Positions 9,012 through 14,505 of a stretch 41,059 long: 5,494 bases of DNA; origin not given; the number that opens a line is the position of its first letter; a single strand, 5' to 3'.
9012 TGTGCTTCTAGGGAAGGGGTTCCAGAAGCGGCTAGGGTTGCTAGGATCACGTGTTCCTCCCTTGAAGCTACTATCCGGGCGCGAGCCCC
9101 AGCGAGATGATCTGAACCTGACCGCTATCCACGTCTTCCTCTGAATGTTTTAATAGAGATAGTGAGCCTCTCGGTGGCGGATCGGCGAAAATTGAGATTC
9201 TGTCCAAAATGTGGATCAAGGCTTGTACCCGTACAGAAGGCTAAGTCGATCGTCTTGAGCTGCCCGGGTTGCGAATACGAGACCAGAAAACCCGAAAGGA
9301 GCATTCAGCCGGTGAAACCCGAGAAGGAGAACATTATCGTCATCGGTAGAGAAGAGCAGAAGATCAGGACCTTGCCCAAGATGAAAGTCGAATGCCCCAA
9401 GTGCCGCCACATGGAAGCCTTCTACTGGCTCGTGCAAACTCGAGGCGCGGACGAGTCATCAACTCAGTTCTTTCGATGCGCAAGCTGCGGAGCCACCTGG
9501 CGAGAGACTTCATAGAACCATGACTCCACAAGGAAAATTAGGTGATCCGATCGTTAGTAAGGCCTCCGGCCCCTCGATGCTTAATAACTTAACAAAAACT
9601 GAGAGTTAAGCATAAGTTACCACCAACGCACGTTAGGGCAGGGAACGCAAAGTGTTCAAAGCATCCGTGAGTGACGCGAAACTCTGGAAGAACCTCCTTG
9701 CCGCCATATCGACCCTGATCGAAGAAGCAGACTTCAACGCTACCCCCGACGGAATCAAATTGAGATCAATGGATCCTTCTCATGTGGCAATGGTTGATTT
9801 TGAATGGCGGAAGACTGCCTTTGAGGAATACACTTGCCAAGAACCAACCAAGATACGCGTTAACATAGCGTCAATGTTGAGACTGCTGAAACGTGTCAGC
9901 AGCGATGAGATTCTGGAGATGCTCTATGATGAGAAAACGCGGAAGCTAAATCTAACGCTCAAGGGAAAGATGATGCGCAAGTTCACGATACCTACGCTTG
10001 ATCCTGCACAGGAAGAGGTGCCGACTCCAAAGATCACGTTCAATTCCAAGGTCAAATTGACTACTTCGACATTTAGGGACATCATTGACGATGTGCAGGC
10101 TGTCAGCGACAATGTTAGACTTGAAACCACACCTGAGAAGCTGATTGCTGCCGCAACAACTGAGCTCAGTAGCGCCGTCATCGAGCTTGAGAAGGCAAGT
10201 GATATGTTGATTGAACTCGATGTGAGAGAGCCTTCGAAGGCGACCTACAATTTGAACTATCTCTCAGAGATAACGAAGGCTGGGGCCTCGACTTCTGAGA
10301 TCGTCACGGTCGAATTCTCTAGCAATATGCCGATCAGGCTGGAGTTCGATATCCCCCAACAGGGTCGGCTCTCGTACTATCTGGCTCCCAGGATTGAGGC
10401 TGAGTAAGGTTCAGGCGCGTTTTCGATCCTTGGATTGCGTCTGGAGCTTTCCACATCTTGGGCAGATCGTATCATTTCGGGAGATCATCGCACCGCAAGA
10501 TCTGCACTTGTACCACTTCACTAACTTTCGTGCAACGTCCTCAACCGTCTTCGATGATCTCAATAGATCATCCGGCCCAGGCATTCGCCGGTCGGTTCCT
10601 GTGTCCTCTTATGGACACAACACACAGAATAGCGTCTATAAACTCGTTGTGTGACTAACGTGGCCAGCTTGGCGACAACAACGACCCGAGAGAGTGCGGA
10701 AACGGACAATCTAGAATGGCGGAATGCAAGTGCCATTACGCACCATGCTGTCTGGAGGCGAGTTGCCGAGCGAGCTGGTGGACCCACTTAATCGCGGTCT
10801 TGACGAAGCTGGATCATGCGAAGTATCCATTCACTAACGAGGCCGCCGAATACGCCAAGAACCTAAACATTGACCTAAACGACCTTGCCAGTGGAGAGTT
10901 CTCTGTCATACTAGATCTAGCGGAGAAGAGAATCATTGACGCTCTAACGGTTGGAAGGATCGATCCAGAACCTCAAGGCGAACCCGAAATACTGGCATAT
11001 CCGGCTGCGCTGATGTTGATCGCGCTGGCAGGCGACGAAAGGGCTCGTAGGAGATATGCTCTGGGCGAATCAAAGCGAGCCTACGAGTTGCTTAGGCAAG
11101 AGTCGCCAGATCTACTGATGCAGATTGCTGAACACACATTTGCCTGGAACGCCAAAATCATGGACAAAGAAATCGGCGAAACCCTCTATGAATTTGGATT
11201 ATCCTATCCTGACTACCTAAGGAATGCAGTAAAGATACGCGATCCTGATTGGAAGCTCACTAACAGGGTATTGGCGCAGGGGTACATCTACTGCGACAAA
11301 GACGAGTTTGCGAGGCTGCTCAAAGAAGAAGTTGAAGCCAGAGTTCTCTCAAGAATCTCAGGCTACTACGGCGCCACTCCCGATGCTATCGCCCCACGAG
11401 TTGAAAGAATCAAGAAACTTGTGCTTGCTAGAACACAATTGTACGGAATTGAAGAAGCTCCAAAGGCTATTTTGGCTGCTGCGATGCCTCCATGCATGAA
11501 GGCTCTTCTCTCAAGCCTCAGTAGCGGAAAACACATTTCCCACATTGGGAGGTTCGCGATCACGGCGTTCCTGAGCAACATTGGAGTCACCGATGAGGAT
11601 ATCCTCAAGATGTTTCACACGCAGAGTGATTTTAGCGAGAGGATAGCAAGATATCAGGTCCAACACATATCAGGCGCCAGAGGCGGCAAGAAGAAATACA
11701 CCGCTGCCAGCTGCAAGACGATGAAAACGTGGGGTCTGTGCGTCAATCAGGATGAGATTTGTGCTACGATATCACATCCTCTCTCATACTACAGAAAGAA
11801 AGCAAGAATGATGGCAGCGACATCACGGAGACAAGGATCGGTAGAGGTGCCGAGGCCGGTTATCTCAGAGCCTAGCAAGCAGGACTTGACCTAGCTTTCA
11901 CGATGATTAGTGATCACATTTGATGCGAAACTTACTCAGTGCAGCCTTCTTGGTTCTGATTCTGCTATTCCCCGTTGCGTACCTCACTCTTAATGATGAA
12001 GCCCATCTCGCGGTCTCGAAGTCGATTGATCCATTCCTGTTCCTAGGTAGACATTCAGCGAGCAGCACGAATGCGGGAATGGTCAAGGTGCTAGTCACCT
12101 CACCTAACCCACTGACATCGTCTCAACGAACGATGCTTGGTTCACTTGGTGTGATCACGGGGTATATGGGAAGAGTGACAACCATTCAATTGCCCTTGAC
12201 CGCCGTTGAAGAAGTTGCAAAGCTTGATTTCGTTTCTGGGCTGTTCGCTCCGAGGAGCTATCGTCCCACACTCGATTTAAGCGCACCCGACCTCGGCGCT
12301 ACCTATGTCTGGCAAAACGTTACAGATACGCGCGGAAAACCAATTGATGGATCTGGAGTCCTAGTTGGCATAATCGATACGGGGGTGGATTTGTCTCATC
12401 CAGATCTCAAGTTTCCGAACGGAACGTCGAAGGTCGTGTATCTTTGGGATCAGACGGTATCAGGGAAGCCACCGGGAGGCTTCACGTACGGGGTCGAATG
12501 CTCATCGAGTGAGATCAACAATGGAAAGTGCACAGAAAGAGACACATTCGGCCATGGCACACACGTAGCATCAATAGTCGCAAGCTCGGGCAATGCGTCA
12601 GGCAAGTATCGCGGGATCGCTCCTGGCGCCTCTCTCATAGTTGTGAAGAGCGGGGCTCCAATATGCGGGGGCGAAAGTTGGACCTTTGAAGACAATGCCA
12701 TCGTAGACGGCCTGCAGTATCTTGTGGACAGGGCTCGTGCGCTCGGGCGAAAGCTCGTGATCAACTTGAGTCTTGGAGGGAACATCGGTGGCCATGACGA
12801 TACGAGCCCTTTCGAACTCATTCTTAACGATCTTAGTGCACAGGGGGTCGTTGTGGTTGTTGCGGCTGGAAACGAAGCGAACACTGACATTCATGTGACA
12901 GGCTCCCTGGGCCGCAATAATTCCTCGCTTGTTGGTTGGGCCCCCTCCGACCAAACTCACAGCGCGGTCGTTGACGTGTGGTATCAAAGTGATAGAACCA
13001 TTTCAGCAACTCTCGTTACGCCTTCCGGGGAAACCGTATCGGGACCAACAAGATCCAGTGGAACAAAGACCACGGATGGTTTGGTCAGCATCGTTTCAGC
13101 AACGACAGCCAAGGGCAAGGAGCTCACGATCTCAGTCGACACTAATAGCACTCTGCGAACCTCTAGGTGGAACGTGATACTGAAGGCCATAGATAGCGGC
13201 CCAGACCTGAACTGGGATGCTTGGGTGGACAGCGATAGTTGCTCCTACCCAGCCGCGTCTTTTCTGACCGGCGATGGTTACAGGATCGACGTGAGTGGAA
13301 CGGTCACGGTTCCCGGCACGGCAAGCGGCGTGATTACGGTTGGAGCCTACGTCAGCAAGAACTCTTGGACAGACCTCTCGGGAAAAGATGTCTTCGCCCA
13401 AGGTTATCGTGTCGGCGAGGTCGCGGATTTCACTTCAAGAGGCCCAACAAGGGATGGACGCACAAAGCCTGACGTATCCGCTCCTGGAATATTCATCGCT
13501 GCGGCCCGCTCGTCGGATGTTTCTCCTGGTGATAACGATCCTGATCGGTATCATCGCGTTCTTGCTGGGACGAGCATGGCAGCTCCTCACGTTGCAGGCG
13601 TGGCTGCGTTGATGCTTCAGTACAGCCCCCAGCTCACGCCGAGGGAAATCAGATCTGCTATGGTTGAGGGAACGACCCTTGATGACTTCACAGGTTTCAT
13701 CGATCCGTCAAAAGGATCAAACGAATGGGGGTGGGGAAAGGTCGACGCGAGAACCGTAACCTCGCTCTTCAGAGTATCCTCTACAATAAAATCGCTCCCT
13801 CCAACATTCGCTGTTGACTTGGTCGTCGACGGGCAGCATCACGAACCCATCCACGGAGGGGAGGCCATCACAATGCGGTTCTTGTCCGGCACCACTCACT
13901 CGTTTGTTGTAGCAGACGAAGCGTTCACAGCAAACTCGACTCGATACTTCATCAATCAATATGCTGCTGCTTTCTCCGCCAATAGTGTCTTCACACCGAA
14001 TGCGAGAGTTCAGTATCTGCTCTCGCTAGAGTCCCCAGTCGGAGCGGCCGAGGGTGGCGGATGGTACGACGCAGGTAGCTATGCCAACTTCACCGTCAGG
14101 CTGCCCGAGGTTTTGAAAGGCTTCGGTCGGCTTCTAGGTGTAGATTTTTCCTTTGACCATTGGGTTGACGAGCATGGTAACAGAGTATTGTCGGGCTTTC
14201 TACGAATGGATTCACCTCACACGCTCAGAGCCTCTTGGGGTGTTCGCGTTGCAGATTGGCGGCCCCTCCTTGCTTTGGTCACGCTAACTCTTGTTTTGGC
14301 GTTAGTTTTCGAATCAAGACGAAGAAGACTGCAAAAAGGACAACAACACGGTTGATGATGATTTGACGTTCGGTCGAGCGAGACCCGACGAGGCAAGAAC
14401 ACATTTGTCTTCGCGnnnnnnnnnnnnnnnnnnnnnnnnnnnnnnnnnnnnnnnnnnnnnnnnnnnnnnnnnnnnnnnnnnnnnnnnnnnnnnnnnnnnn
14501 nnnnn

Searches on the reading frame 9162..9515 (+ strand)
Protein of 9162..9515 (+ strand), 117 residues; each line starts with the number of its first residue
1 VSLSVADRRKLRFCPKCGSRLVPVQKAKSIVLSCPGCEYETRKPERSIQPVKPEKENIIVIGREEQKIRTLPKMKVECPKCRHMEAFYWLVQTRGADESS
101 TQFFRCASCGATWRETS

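Call 43: search_protein_families(library=pfam, proteins=[window:9162-9515:+], max_evalue=0.0001)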
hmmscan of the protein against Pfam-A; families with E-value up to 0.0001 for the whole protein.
window:9162-9515:+ (117 aa): 2 families
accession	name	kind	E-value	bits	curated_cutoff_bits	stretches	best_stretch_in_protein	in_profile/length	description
PF01096.23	Zn_ribbon_TFIIS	-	1.3e-17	63.7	21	1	77-114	2-39/39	Transcription factor S-II (TFIIS)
PF02150.21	Zn_ribbon_RPB9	-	1.8e-07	31.3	25.2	1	11-40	1-30/36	RNA polymerases M/15 Kd subunit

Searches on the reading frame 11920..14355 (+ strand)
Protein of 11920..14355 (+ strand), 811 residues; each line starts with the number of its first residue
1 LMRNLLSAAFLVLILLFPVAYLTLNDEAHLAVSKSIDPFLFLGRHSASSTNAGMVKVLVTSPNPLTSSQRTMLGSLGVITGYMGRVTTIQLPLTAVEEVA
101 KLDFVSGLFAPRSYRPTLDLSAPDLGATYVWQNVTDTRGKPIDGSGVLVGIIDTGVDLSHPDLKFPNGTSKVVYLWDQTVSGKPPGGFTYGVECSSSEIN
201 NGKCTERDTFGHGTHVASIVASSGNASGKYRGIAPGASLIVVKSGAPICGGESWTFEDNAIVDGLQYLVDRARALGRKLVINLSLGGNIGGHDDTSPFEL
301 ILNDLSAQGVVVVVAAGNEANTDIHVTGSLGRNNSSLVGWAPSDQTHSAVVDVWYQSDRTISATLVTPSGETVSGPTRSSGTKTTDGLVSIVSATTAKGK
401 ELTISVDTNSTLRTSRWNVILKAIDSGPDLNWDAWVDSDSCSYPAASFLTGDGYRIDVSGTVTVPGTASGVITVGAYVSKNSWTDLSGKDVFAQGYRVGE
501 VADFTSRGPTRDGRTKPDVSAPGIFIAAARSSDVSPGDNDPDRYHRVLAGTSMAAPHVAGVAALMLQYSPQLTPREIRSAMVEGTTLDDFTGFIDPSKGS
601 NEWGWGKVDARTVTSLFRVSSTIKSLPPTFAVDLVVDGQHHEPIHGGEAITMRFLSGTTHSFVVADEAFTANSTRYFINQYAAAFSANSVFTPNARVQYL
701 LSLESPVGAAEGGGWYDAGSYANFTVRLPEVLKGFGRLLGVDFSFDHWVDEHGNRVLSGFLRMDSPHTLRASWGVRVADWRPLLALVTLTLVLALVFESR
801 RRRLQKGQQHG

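Call 8: search_protein_families(library=pfam, proteins=[window:11920-14355:+])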
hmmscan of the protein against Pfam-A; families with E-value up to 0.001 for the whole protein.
window:11920-14355:+ (811 aa): 1 family
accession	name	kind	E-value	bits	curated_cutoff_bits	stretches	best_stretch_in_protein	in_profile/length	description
PF00082.27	Peptidase_S8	-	3.6e-43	148.4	21.8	2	459-585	161-273/288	Subtilase family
